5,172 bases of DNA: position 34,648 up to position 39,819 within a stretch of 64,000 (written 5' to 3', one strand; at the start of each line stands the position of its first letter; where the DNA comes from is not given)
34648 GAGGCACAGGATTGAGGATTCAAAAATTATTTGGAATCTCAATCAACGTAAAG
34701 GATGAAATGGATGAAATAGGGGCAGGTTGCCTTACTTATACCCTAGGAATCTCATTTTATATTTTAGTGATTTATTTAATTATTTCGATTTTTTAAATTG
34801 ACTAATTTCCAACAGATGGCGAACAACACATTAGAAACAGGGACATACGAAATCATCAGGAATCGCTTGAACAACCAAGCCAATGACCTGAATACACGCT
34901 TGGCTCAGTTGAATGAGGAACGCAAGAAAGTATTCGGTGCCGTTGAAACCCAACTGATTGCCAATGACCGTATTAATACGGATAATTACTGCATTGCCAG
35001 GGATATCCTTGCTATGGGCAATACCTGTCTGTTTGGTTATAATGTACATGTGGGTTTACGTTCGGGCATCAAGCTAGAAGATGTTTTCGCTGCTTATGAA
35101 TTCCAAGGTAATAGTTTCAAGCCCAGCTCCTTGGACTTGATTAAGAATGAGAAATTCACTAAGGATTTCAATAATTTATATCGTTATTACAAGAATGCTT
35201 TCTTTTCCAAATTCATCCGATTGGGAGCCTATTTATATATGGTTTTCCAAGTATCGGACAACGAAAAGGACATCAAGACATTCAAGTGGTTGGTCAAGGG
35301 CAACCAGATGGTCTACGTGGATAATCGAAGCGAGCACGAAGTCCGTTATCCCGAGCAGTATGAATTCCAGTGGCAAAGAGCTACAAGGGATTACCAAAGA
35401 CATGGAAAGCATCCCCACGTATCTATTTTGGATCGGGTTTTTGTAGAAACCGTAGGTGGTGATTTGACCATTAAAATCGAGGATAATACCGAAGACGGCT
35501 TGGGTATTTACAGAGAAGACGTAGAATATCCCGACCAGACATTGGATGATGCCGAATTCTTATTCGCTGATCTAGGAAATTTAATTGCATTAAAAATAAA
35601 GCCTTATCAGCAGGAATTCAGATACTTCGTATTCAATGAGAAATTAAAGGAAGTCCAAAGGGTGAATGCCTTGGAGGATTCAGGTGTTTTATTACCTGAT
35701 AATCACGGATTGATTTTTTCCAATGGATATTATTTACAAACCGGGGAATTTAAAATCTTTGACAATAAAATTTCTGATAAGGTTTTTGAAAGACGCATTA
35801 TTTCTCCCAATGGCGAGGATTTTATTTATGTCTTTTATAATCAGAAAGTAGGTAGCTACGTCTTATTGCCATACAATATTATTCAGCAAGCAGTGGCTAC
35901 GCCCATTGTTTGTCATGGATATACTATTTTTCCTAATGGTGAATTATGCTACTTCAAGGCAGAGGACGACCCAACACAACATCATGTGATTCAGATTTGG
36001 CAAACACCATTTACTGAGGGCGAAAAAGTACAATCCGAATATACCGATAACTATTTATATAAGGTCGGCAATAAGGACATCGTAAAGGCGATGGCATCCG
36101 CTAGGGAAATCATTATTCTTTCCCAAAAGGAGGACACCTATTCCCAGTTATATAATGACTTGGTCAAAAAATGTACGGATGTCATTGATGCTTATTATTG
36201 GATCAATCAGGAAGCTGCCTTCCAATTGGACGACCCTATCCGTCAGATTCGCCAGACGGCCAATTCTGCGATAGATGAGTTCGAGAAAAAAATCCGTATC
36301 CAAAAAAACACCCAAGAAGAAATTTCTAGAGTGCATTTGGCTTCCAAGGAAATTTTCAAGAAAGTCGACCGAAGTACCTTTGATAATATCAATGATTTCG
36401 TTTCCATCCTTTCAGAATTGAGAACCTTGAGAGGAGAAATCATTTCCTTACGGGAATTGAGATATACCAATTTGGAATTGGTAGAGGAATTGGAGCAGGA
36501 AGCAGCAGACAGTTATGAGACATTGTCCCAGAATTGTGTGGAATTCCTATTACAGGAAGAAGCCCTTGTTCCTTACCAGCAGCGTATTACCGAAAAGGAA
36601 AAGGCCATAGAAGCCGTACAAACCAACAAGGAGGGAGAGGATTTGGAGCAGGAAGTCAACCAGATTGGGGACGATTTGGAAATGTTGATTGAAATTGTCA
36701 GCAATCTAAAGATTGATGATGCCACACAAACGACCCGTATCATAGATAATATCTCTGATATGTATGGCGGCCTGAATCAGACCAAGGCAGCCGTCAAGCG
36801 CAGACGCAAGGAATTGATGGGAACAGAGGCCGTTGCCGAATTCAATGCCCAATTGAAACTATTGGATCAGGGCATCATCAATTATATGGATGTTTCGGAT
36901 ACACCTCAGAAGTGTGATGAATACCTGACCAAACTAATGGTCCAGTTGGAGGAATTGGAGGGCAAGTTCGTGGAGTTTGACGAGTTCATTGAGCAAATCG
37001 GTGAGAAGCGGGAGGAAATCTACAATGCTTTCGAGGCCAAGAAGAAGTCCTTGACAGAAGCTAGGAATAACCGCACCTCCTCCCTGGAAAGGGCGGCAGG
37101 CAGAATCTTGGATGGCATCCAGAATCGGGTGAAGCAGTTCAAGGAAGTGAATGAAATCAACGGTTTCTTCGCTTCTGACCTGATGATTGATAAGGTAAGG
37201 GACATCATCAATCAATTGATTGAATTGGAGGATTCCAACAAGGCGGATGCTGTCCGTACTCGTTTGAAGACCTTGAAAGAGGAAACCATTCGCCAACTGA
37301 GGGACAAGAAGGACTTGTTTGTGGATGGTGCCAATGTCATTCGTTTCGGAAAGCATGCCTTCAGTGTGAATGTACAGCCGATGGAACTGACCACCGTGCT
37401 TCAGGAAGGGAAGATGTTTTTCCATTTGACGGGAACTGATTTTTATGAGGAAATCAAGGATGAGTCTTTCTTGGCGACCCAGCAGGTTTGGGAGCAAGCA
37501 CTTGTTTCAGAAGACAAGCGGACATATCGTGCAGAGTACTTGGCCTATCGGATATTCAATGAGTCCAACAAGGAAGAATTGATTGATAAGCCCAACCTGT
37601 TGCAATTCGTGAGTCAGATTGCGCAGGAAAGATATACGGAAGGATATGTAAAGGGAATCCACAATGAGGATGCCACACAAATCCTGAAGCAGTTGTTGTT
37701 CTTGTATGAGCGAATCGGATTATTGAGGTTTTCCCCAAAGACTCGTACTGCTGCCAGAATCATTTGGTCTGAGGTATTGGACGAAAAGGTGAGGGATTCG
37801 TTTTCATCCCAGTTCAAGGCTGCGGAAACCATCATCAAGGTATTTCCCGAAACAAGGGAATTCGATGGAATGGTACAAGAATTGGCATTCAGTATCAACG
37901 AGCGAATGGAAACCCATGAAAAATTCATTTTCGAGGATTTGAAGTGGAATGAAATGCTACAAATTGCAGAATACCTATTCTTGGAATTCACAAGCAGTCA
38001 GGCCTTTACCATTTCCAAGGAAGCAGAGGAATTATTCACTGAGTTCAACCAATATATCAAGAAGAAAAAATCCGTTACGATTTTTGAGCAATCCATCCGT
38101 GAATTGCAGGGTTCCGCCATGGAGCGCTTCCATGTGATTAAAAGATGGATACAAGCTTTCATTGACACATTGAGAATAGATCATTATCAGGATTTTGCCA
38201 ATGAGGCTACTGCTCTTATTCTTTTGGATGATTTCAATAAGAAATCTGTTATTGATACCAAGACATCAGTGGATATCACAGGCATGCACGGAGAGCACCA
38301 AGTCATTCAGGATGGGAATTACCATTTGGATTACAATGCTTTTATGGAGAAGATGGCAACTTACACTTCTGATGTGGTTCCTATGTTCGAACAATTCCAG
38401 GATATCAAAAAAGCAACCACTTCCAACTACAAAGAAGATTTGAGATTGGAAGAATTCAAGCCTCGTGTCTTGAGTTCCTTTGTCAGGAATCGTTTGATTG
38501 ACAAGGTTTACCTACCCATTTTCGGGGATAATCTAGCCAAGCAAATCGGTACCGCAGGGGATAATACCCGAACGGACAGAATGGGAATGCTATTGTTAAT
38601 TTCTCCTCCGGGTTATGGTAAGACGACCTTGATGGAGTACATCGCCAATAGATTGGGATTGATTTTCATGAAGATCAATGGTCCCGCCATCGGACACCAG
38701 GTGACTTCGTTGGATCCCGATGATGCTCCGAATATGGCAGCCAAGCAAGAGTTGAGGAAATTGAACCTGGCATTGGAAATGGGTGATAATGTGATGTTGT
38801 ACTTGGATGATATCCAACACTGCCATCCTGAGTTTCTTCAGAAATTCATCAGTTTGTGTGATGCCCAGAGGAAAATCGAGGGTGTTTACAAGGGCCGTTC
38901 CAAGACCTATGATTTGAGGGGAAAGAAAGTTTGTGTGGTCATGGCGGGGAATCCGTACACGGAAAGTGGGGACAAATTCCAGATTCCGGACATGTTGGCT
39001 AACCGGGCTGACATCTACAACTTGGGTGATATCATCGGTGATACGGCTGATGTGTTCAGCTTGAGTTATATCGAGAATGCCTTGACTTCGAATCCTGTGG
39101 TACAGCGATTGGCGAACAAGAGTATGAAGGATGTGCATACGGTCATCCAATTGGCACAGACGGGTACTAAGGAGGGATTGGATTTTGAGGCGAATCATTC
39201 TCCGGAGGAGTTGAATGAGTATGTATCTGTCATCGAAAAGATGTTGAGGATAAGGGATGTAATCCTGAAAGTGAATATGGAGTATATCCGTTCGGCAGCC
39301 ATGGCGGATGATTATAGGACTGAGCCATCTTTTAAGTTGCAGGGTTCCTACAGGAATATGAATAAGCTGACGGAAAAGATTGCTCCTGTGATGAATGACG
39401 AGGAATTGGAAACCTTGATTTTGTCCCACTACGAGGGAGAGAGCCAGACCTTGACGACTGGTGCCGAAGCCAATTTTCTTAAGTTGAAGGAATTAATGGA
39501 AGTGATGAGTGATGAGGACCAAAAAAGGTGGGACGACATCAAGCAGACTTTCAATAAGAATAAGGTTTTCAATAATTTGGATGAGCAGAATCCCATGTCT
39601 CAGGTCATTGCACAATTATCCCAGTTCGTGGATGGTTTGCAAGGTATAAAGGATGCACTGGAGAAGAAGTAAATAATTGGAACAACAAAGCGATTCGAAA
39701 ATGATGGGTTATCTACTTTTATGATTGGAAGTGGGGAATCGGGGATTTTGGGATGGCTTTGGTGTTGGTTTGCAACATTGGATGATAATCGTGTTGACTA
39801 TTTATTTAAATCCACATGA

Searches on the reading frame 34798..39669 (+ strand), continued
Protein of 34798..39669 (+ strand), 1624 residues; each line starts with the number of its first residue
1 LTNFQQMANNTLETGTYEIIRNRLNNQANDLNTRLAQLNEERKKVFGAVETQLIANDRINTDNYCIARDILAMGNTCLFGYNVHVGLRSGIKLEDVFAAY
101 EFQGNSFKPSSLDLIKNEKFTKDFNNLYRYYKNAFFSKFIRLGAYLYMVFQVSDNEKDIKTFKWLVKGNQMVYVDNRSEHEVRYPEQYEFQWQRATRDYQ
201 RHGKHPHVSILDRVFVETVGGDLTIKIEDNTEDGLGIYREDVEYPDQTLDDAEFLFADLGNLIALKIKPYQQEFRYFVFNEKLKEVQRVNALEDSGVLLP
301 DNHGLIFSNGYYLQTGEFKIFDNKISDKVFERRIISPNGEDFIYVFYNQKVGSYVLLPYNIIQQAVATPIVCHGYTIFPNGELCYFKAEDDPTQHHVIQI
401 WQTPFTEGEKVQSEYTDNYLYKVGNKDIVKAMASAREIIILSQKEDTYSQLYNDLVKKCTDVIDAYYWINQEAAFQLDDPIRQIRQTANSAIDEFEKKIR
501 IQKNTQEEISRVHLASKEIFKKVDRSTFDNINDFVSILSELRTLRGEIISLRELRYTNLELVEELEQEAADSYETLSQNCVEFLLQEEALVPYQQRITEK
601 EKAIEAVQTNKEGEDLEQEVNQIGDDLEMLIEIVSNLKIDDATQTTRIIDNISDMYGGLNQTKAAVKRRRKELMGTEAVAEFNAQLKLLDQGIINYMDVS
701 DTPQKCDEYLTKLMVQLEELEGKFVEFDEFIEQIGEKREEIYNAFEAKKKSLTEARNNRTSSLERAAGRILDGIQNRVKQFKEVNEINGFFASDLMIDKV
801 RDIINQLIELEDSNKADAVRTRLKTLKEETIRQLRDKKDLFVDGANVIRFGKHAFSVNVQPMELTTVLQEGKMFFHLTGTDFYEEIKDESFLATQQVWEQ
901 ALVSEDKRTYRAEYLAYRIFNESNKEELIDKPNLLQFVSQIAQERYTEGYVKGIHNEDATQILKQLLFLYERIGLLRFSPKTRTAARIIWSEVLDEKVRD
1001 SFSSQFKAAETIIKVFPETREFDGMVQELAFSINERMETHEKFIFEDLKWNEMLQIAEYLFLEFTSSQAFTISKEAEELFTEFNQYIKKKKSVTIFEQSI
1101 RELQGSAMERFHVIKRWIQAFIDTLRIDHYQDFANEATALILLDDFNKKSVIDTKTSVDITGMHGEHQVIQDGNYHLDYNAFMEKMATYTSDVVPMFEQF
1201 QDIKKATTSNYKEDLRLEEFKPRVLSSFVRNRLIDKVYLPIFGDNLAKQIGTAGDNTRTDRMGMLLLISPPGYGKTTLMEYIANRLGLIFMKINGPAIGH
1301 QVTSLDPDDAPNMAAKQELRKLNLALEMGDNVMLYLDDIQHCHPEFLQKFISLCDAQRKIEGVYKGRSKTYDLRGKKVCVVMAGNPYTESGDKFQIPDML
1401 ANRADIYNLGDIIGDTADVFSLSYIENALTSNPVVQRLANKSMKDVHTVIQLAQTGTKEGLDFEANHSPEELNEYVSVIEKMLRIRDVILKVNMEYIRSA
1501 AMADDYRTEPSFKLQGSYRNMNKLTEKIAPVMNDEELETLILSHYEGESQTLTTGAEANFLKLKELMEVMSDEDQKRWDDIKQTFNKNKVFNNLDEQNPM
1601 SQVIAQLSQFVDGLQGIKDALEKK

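Call 91: search_solved_structures(query=A1, max_evalue=0.1)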
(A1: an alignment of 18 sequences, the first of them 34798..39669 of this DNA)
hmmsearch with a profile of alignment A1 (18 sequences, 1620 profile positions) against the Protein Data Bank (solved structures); distinct sequences matched with E-value up to 0.1: 82 (the best 60 are shown).
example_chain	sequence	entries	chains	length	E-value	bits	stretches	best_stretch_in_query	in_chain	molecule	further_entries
7wub_C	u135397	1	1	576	0.00091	19.9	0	1259-1296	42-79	Transitional endoplasmic reticulum ATPase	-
7wub_D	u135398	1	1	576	0.001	19.7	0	1259-1296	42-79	Transitional endoplasmic reticulum ATPase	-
6mck_A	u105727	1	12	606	0.0011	19.5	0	1259-1296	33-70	Transitional endoplasmic reticulum ATPase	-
9bji_A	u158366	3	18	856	0.0017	19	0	1259-1292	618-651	Nuclear valosin-containing protein-like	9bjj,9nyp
7rlj_A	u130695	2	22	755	0.0019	18.8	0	1259-1296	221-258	Transitional endoplasmic reticulum ATPase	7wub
8yka_A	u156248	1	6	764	0.002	18.8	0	1259-1296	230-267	Transitional endoplasmic reticulum ATPase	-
7y4w_A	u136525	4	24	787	0.0021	18.7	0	1259-1296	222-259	Transitional endoplasmic reticulum ATPase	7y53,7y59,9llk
5c18_A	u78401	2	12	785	0.0021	18.7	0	1259-1296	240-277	Transitional endoplasmic reticulum ATPase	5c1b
7lmy_A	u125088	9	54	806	0.0022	18.6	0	1259-1296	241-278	Transitional endoplasmic reticulum ATPase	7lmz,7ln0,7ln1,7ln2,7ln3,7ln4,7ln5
6chs_H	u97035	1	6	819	0.0022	18.6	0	1259-1296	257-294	Putative cell division control protein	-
5c19_A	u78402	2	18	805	0.0022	18.6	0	1259-1296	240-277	Transitional endoplasmic reticulum ATPase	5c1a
7l5w_A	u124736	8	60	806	0.0022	18.6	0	1259-1296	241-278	Transitional endoplasmic reticulum ATPase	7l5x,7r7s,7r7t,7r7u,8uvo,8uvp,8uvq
7rlh_A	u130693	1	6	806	0.0022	18.6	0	1259-1296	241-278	Transitional endoplasmic reticulum ATPase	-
10qq_A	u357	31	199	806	0.0022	18.6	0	1259-1296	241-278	Transitional endoplasmic reticulum ATPase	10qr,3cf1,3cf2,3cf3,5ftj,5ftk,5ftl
7k57_A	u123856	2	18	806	0.0022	18.6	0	1259-1296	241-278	Transitional endoplasmic reticulum ATPase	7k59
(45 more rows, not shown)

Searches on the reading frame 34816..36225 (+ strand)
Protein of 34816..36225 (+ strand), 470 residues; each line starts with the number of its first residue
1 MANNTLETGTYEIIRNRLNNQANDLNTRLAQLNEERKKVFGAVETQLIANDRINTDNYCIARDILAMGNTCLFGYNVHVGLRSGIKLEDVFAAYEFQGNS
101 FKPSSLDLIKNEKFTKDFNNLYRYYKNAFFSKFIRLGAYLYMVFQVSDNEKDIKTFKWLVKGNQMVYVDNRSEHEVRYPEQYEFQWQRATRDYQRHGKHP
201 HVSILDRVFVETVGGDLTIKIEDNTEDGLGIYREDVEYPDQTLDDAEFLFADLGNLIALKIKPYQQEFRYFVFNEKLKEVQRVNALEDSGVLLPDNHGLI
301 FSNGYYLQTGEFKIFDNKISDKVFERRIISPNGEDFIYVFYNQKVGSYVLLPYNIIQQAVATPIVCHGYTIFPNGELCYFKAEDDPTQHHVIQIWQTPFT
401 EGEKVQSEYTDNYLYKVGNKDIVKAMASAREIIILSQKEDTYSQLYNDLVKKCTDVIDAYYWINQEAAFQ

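Call 78: search_protein_representatives(protein=window:34816-36225:+)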
Query: 470 residues. Proteins with E-value up to 0.001 (for the whole library): 725; up to 1e-10: 510; up to 1e-30: 247. The best 150 are listed.
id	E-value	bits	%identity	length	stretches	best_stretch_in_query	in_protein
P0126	1.5e-187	640.4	59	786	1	5-469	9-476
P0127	1.6e-171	587.5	54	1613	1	6-469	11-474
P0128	7.7e-167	572.1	52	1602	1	6-469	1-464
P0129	5.4e-162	556.1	53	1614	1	6-469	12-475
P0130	6.4e-162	555.8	52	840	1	5-469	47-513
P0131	1.9e-159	547.7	52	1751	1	5-469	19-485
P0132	4.1e-159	546.6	51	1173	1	5-465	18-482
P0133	2.0e-157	541.0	56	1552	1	65-465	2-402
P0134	7.7e-156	535.8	50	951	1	5-468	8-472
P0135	5.3e-155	533.0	50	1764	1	5-466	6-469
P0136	1.5e-154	531.5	51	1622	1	6-467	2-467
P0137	6.4e-154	529.5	49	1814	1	1-467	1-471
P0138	1.7e-151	521.5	52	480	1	6-445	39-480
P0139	3.5e-151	520.5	50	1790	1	5-469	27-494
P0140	3.7e-150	517.1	51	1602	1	5-468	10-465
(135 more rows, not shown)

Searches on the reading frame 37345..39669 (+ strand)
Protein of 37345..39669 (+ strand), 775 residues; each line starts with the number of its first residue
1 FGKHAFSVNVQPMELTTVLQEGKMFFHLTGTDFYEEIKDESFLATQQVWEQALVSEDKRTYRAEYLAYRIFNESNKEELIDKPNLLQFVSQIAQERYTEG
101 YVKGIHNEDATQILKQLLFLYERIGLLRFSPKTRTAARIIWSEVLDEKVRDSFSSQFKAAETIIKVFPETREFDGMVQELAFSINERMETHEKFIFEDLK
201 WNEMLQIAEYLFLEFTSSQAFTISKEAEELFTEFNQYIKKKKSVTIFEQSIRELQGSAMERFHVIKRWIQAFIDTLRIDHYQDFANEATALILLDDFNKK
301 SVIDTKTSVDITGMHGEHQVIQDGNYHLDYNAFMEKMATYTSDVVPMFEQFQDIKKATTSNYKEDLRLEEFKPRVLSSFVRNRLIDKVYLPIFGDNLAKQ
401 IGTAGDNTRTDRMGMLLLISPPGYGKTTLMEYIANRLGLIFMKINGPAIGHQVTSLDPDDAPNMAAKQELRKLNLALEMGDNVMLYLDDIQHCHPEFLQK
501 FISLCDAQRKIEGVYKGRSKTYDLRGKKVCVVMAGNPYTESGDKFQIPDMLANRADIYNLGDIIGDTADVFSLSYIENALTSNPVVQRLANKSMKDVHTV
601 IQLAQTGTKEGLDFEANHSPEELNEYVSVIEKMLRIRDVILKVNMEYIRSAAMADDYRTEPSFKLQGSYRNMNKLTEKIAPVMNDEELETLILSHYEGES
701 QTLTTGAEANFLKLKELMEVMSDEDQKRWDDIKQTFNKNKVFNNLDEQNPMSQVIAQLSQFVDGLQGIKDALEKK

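Call 39: predict_structure(alignment_id=A3)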
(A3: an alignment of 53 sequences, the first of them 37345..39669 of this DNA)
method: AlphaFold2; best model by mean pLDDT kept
length: 775 residues; sequences in the alignment: 53
mean_pLDDT: 84.5   pTM: 0.70
mean pLDDT of the five models: 84.5, 83.4, 82.4, 82.4, 78.9
residues with pLDDT >= 90: 373; 70-90: 294; 50-70: 94; < 50: 14
segments of 3 or more residues with pLDDT < 50: 409-412, 552-557
pLDDT, mean of each block of 10 residues (from residue 1): 60 87 92 92 92 92 95 91 90 79 87 96 93 93 92 93 90 91 89 72 92 89 94 95 93 86 94 91 93 93 92 93 95 94 93 94 90 71 74 73 58 53 71 84 90 90 93 92 88 84 75 91 86 71 56 47 64 84 89 88 86 87 91 92 81 75 83 91 90 90 81 91 90 83 62 64 71 63
secondary structure, 60 per line:
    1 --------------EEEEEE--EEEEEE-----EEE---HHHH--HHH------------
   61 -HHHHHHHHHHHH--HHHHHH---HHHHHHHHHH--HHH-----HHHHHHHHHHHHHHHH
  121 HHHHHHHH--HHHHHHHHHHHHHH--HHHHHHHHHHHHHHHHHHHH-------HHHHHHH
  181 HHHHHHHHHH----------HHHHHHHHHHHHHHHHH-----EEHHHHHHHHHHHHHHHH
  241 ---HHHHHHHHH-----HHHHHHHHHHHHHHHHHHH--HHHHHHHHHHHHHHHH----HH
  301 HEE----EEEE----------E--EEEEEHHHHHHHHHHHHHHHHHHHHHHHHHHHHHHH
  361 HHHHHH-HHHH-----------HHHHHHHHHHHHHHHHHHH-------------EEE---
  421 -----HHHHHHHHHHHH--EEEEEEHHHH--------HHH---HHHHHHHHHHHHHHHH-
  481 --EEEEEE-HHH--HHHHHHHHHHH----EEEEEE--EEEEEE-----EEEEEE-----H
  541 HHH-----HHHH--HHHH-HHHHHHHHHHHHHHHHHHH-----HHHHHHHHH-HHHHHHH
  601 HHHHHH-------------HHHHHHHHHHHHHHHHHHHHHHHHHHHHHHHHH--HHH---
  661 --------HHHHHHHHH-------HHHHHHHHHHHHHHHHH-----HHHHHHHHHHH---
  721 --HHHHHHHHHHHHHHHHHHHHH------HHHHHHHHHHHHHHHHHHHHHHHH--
elements in order (helices of 4 or more, strands of 3 or more residues): E15-20 E23-28 E34-36 H40-43 H62-73 H76-81 H85-94 H105-128 H131-144 H147-166 H174-190 H201-217 H225-240 H244-252 H258-276 H279-294 E308-311 E325-329 H330-366 H368-371 H383-401 E415-417 H426-437 E440-445 H446-449 H464-479 E483-488 H495-505 E510-515 E518-523 E529-534 H540-543 H549-552 H555-558 H560-578 H584-592 H594-606 H620-652 H669-677 H685-701 H707-717 H723-743 H750-773

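Call 42: fold_search(model_id=the predicted structure, library=pdb)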
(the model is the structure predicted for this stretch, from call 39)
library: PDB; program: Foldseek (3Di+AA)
matches with E <= 10: 518; with E <= 0.001: 13
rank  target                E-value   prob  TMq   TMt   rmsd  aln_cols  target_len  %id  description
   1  7uiz_F                1.9e-04  1.00  0.16  0.21  21.7       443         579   14  ClpAP complex bound to ClpS N-terminal extension, class IIc (released 2022-11-09)
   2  7x5b                  2.4e-04  1.00  0.17  0.34  10.1       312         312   16  Crystal structure of RuvB (released 2023-03-08)
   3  7pbl_C                4.1e-04  1.00  0.17  0.34  11.9       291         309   17  RuvAB branch migration motor complexed to the Holliday junction - RuvB AAA+ state s1 [t2 dataset] (released 2022-09-14)
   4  6uqe_B                4.3e-04  1.00  0.15  0.20  15.1       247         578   18  ClpA/ClpP Disengaged State bound to RepA-GFP (released 2020-04-22)
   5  9qh4_F                4.7e-04  1.00  0.20  0.51   8.9       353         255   14  NorQ hexamer from Paracoccus denitrificans (released 2026-03-25)
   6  9dx3_F                6.7e-04  1.00  0.17  0.33  11.0       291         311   18  EcRuvB 9-mer pre-assembly complex (released 2026-01-21)
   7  5c3c_B                8.4e-04  1.00  0.21  0.56   8.3       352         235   14  Structural characterization of a newly identified component of alpha-carboxysomes: The AAA+ domain Protein cso-CbbQ (released 2015-11-18)
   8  9dx3_I                8.7e-04  1.00  0.14  0.60   5.9       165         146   20  EcRuvB 9-mer pre-assembly complex (released 2026-01-21)
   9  9qh8_F                8.7e-04  1.00  0.22  0.56   8.2       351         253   14  reduced NorQ-NorD VWA domain complex from Paracoccus denitrificans (released 2026-03-25)
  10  6l1q_A                9.1e-04  1.00  0.19  0.48   9.3       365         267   13  Crystal structure of AfCbbQ2, a MoxR AAA+-ATPase and CbbQO-type Rubisco activase from Acidithiobacillus ferrooxidans (released 2019-12-18)
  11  8efv_A                1.0e-03  1.00  0.16  0.33  12.0       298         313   19  Structure of single homo-hexameric Holliday junction ATP-dependent DNA helicase RuvB motor (released 2023-05-10)
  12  7pbl_A                1.0e-03  1.00  0.16  0.33  11.7       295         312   19  RuvAB branch migration motor complexed to the Holliday junction - RuvB AAA+ state s1 [t2 dataset] (released 2022-09-14)
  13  7uiy_B                1.0e-03  1.00  0.16  0.20  17.2       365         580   13  ClpAP complex bound to ClpS N-terminal extension, class IIIa (released 2022-10-26)
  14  9qhg_E                1.1e-03  1.00  0.18  0.46  12.5       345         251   12  NorQD complex state 4 from Jhaorihella thermophila (released 2026-03-25)
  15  9qh6_B                1.1e-03  1.00  0.22  0.57   8.0       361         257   13  NorQ in complex with NorD VWA domain from Paracoccus denitrificans (released 2026-03-25)
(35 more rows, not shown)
